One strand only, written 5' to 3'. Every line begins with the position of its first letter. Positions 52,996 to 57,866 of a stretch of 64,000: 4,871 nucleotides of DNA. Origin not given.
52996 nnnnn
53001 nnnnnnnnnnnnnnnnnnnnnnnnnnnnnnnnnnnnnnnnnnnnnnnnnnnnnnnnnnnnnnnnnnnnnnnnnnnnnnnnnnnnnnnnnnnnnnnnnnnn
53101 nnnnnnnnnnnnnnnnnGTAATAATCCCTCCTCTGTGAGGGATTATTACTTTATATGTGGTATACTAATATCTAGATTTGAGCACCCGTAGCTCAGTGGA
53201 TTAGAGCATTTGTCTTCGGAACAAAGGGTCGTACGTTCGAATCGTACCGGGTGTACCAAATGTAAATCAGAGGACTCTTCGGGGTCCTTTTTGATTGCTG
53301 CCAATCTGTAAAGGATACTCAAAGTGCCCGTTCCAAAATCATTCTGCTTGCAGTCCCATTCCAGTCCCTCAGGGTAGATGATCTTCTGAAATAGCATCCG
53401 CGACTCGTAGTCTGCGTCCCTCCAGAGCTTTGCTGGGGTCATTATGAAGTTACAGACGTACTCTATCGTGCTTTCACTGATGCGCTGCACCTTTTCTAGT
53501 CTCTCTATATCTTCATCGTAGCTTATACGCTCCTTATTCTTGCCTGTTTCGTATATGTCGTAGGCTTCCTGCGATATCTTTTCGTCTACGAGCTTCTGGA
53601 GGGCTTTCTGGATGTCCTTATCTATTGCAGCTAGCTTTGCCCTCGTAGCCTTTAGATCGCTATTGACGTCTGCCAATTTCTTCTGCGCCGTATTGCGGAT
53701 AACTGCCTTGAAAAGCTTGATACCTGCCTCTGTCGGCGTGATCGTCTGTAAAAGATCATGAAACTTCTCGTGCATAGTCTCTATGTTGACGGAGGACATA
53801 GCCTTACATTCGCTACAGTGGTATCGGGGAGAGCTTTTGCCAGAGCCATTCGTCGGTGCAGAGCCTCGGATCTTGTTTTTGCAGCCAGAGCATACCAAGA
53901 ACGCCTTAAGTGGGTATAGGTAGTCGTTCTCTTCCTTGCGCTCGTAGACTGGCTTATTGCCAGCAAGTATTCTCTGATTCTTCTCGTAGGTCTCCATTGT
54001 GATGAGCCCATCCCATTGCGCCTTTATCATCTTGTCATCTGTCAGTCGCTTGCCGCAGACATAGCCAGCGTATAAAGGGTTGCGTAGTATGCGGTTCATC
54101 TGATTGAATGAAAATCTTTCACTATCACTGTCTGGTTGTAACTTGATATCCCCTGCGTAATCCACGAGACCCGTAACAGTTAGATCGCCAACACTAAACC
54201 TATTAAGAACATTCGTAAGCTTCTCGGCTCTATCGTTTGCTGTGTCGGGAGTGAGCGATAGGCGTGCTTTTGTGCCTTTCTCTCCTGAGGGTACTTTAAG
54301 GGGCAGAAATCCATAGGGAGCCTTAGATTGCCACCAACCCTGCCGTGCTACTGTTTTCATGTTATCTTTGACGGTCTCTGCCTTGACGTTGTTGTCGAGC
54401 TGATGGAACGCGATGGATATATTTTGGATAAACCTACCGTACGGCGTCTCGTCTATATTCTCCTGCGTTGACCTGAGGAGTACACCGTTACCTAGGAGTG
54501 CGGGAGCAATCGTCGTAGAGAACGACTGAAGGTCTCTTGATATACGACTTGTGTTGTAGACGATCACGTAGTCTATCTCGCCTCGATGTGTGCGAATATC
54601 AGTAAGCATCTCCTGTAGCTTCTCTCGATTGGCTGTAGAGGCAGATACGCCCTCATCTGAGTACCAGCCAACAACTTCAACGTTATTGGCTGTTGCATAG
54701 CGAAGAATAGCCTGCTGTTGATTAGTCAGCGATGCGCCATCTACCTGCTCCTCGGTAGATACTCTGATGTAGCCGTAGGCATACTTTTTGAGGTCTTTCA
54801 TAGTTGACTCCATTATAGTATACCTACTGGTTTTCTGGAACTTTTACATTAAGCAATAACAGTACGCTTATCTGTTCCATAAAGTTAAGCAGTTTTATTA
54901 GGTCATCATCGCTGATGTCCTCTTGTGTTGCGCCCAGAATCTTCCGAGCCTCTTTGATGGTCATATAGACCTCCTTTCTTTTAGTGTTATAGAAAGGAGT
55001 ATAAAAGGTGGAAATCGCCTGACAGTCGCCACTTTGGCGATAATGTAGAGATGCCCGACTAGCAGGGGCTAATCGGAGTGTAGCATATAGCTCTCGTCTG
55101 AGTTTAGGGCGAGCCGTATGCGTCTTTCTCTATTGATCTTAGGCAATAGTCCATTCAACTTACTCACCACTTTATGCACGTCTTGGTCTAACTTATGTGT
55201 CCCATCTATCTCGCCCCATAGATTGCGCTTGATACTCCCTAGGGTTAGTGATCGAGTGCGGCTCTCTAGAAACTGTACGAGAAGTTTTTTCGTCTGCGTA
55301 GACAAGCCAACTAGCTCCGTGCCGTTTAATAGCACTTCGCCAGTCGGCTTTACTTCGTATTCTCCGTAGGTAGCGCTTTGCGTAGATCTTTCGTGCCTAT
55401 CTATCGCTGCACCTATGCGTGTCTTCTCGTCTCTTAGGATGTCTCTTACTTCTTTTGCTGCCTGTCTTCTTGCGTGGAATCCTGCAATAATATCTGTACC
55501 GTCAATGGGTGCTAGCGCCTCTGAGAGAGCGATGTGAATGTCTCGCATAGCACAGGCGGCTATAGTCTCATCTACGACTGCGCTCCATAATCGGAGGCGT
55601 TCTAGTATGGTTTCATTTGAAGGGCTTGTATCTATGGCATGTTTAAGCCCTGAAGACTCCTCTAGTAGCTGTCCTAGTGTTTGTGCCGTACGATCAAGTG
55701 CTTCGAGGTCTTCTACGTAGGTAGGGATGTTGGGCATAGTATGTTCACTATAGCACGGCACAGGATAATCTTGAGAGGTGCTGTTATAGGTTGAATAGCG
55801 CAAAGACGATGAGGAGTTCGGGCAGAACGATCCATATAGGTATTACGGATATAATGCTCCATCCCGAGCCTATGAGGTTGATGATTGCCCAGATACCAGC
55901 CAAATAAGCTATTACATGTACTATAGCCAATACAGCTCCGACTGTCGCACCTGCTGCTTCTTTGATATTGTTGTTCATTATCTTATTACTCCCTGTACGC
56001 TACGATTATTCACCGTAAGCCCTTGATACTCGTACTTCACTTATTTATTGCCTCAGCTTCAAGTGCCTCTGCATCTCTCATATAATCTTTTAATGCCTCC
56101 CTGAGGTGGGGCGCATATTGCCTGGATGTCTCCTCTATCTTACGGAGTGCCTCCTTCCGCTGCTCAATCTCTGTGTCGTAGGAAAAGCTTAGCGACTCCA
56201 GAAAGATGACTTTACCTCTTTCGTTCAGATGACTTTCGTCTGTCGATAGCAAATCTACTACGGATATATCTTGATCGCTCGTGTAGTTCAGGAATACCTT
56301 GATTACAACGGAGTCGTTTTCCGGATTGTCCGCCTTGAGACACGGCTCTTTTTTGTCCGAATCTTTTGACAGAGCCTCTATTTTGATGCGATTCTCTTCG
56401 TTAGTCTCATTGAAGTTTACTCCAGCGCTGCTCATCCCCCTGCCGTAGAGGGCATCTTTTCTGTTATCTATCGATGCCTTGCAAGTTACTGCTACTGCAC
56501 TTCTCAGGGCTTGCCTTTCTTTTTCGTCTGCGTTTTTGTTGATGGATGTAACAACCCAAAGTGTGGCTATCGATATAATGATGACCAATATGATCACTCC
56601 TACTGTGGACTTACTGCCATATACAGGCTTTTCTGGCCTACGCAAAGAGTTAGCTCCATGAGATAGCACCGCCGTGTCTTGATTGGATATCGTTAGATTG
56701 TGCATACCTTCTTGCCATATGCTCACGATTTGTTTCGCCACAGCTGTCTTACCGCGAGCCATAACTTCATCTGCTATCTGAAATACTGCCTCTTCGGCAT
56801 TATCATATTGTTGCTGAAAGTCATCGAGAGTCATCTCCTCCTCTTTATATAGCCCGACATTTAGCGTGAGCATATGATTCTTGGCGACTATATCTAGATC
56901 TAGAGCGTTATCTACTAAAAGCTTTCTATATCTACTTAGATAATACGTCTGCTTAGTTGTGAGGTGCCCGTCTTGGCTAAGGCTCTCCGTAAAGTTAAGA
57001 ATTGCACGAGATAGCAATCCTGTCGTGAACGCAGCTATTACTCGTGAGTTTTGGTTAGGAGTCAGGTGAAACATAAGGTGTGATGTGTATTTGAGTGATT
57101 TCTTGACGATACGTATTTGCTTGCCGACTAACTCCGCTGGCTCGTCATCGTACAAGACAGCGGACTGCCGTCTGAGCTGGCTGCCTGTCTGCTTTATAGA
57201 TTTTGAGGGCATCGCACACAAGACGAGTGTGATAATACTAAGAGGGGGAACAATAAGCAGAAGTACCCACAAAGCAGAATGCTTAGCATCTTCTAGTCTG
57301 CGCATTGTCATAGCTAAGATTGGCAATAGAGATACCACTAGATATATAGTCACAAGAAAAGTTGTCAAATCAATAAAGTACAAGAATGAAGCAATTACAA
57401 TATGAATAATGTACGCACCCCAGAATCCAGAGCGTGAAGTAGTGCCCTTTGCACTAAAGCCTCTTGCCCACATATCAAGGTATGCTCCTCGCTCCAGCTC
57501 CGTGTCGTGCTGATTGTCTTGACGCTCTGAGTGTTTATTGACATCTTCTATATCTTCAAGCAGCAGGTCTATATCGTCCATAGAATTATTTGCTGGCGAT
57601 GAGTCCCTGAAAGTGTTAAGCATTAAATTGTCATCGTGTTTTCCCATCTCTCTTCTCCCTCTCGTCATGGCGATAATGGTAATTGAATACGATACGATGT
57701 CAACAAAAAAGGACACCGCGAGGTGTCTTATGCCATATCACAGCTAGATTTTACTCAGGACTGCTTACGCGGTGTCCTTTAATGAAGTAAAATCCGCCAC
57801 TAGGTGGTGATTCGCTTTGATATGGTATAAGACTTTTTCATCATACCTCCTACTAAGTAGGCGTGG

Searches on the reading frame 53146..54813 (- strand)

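Call 52: search_protein_families(library=pfam, proteins=[window:53146-54813:-], max_evalue=0.001)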
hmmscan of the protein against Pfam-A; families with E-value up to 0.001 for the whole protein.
window:53146-54813:- (555 aa): 2 families
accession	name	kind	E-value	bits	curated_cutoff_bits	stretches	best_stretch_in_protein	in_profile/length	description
PF00239.26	Resolvase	-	2.2e-29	102.9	23.3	1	12-159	1-143/145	Resolvase, N terminal domain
PF07508.19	Recombinase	-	8.7e-07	29.6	21.1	1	199-286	7-102/102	Recombinase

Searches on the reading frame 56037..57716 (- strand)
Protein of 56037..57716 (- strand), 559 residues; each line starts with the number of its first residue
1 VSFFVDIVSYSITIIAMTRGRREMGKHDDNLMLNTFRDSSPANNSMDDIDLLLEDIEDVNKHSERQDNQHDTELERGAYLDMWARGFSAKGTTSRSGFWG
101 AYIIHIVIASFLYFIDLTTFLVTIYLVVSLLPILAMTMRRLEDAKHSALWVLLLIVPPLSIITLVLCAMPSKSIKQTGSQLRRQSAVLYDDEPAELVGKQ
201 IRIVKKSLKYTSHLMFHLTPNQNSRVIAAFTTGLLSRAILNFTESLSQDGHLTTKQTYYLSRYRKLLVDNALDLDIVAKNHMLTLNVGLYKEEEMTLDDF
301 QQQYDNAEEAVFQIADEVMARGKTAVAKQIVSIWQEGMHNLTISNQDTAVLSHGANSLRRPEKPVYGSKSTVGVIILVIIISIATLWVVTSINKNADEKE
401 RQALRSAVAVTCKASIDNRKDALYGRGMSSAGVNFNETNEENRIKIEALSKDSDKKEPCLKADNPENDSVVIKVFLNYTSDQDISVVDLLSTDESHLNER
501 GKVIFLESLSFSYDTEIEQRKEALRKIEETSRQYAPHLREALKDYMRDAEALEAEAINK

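Call 52: search_protein_families(library=pfam, proteins=[window:56037-57716:-], max_evalue=0.001)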
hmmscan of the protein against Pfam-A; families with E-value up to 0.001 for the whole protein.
window:56037-57716:- (559 aa): 1 family
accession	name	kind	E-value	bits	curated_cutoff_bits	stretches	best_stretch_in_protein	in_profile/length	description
PF05656.20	DUF805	-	8.3e-10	39.5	25.7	1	87-173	2-104/111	Protein of unknown function (DUF805)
